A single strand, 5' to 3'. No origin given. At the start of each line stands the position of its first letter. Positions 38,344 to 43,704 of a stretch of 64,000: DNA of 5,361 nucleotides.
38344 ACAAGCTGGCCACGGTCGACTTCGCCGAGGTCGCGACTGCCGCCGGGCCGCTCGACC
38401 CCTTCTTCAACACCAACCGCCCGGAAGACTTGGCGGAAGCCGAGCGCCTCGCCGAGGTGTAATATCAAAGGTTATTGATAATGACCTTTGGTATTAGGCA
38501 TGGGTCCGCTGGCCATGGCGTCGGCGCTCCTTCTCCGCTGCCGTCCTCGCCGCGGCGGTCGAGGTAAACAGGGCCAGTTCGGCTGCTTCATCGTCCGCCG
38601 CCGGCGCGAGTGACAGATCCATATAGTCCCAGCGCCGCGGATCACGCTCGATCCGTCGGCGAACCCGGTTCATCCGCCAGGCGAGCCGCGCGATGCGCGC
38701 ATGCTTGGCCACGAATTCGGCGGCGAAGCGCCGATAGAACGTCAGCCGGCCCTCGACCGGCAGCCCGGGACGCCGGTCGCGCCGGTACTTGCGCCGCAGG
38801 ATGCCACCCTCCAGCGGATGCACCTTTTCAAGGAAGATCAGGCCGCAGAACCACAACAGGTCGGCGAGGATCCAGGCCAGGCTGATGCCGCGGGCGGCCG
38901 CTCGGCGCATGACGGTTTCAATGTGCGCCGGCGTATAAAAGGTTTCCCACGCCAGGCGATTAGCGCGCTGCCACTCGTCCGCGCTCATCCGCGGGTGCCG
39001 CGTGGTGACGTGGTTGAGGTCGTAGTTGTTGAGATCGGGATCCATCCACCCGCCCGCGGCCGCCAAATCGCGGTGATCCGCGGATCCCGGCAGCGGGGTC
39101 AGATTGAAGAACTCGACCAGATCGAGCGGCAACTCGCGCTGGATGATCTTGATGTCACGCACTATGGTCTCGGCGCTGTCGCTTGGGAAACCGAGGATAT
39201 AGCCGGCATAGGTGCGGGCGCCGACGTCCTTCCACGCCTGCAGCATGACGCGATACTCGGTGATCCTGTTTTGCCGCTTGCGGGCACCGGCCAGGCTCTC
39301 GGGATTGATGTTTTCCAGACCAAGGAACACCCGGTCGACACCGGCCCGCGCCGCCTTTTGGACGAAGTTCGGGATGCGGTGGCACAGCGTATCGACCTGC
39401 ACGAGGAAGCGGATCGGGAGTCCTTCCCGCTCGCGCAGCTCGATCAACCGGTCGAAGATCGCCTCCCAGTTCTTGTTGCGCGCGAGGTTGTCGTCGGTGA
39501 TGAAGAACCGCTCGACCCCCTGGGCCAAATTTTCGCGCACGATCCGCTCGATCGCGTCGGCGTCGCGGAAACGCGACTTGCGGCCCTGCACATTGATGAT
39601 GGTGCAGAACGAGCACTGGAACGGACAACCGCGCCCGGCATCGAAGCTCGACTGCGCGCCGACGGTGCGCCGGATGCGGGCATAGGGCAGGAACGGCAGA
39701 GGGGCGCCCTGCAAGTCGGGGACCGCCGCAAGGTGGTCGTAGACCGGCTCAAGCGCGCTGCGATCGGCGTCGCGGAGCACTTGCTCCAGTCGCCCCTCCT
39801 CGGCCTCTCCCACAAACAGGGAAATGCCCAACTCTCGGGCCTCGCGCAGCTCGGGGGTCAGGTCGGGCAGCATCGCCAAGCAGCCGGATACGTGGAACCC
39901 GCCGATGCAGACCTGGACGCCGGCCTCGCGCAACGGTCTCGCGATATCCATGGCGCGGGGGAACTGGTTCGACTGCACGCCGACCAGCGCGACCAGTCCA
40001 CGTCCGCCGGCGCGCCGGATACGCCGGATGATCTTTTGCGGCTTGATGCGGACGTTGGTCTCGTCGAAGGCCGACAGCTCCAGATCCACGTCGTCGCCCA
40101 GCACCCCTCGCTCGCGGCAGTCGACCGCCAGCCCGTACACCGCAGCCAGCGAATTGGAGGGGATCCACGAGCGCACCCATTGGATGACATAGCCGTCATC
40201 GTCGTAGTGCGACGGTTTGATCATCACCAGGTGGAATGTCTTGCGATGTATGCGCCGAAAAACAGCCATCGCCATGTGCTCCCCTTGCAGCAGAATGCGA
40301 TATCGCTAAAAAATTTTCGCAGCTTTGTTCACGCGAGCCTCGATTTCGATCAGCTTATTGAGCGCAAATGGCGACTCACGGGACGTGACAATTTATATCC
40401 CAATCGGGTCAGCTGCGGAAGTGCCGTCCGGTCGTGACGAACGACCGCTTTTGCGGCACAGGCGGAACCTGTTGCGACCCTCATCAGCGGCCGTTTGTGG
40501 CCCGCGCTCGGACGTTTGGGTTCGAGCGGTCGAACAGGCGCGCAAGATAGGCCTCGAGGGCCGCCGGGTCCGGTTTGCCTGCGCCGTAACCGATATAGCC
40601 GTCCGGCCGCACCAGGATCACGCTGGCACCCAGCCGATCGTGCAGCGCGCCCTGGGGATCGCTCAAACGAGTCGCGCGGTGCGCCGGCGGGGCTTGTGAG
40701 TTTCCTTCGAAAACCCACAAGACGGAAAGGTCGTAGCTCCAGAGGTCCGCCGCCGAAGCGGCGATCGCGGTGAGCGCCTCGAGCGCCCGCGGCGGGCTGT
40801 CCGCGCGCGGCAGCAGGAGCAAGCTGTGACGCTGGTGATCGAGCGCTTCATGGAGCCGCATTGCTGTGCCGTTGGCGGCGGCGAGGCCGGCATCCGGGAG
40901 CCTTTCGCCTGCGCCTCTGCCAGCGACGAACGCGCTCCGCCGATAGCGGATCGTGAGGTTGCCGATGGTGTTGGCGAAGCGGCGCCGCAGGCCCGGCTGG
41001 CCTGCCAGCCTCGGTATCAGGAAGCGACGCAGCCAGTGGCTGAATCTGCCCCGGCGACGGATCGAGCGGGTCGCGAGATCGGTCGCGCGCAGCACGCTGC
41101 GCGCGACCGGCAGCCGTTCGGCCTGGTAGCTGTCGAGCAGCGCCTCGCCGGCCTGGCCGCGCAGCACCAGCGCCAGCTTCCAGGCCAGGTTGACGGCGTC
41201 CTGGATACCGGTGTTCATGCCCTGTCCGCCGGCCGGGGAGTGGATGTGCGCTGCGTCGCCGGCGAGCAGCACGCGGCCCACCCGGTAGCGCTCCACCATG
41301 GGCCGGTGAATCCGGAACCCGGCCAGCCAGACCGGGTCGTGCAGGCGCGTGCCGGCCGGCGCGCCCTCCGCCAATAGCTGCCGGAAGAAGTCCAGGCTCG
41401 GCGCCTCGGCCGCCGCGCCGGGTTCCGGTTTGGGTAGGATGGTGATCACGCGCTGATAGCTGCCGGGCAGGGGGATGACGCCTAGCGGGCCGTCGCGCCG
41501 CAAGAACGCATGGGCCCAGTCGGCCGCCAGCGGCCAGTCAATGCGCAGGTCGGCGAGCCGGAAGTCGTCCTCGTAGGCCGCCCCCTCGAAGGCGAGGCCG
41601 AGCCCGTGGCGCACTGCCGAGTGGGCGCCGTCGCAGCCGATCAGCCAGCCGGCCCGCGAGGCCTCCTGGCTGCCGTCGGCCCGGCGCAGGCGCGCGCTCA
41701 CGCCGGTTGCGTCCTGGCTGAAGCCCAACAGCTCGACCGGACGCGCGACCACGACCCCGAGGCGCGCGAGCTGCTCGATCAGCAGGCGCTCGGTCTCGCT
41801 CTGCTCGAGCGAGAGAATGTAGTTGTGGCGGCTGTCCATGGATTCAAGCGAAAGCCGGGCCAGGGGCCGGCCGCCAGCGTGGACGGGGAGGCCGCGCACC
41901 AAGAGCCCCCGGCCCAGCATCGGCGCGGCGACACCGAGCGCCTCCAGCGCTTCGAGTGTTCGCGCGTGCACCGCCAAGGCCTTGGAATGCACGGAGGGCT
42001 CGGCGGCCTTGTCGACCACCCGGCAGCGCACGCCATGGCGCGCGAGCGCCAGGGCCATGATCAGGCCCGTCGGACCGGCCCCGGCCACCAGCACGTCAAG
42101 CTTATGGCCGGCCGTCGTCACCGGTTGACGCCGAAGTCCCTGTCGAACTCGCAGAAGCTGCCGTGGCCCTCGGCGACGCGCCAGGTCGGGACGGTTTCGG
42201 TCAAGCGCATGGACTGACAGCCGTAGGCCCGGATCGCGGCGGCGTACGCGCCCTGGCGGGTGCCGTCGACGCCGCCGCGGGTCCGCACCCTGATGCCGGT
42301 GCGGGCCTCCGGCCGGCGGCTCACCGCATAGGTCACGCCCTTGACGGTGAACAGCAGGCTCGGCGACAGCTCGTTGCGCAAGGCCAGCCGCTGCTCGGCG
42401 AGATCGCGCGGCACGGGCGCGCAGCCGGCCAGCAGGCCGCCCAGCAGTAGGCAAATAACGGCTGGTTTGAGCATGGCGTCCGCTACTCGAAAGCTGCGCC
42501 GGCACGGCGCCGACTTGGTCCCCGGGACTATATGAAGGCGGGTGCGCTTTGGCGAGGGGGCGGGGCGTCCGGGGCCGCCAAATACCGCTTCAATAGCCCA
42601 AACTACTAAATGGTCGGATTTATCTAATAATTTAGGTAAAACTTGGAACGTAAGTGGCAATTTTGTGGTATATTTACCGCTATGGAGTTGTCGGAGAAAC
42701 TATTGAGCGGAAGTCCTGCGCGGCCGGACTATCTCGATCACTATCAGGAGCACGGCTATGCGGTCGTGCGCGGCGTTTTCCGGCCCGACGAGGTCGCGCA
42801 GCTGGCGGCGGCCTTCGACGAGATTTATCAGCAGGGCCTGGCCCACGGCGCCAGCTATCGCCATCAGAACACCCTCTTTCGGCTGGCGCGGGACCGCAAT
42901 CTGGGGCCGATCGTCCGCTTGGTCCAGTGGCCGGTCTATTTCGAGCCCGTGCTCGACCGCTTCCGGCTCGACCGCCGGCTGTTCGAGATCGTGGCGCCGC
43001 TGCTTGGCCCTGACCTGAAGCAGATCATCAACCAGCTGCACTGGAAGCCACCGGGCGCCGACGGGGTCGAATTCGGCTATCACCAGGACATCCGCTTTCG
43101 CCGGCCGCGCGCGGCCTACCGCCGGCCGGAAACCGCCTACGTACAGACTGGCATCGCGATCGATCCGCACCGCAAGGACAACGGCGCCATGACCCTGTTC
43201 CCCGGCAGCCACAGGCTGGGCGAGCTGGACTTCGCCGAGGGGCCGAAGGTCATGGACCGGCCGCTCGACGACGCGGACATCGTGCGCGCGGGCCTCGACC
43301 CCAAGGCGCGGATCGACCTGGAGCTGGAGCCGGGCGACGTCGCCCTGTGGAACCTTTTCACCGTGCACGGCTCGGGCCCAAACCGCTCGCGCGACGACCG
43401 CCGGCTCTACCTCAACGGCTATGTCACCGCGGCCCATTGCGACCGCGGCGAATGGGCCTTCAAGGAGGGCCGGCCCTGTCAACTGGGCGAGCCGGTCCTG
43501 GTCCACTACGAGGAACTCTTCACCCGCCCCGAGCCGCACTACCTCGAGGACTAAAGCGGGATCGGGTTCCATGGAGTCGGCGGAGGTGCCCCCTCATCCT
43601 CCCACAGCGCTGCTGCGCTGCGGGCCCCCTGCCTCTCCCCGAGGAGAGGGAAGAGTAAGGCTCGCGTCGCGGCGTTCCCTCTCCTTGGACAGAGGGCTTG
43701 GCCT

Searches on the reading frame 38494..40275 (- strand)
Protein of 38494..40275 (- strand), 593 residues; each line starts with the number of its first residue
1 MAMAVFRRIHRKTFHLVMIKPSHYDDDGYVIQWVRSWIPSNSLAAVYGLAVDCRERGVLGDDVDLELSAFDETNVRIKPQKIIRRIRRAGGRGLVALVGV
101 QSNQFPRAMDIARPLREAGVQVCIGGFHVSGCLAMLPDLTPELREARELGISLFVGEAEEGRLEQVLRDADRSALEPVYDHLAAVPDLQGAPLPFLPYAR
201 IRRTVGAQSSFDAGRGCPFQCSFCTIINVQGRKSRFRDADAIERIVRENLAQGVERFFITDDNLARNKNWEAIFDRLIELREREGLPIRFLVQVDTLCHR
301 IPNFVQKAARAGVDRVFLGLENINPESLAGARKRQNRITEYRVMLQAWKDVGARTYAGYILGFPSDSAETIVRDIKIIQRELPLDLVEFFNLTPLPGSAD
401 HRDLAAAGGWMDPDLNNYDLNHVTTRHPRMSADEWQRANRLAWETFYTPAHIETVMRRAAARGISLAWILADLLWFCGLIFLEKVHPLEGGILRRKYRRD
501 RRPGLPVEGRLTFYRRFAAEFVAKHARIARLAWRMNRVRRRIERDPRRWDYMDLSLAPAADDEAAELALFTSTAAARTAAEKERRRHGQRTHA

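Call 74: search_protein_families(library=pfam, proteins=[window:38494-40275:-], max_evalue=0.00001)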
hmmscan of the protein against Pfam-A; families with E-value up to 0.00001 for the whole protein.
window:38494-40275:- (593 aa): 1 family
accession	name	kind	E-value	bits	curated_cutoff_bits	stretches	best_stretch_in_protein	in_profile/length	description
PF04055.27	Radical_SAM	-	5.2e-16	59.7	29.5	1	214-375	4-163/166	Radical SAM superfamily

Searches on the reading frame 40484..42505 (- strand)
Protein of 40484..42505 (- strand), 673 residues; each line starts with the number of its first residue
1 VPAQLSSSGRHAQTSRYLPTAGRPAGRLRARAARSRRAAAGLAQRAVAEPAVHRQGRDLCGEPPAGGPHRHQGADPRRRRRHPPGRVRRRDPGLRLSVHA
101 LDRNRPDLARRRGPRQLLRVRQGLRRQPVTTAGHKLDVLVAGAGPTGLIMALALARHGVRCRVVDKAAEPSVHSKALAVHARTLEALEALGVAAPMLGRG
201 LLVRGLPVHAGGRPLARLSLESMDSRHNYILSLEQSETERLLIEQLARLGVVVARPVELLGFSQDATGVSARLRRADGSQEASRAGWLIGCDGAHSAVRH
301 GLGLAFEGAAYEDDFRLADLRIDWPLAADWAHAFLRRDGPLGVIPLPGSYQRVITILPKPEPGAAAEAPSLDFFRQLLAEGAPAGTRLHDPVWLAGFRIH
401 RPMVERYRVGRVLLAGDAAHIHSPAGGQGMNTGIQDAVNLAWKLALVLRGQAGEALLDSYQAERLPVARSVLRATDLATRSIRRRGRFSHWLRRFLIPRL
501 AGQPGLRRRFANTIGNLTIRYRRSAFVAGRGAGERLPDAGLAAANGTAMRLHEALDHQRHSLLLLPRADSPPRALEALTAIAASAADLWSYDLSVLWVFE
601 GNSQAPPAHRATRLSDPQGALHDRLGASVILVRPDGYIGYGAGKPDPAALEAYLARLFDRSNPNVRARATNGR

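Call 74: search_protein_families(library=pfam, proteins=[window:40484-42505:-], max_evalue=0.00001)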
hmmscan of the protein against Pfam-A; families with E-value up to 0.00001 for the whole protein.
window:40484-42505:- (673 aa): 2 families
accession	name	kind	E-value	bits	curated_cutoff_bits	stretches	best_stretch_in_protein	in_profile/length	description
PF01494.25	FAD_binding_3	-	1.1e-86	291.7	22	1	136-474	2-348/349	FAD binding domain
PF21274.3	Rng_hyd_C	-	1.7e-08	35.1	27.5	1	532-660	4-106/107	Aromatic-ring hydroxylase, C-terminal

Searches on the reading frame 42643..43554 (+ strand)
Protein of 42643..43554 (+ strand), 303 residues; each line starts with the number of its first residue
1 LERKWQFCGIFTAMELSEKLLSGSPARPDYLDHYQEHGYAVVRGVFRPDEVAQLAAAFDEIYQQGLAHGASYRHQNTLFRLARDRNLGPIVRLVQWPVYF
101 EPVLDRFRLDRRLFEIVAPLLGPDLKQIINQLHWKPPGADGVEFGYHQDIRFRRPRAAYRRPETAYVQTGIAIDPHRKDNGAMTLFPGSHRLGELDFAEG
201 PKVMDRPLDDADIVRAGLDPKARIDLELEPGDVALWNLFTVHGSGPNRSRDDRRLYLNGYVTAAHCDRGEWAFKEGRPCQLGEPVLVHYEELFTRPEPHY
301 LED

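Call 76: search_protein_families(library=pfam, proteins=[window:42643-43554:+], max_evalue=0.00001)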
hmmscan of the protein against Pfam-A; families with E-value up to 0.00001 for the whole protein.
window:42643-43554:+ (303 aa): 1 family
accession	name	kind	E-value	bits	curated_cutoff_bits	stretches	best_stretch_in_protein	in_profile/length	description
PF05721.19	PhyH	-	9.8e-26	91.8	22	1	34-254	1-212/213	Phytanoyl-CoA dioxygenase (PhyH)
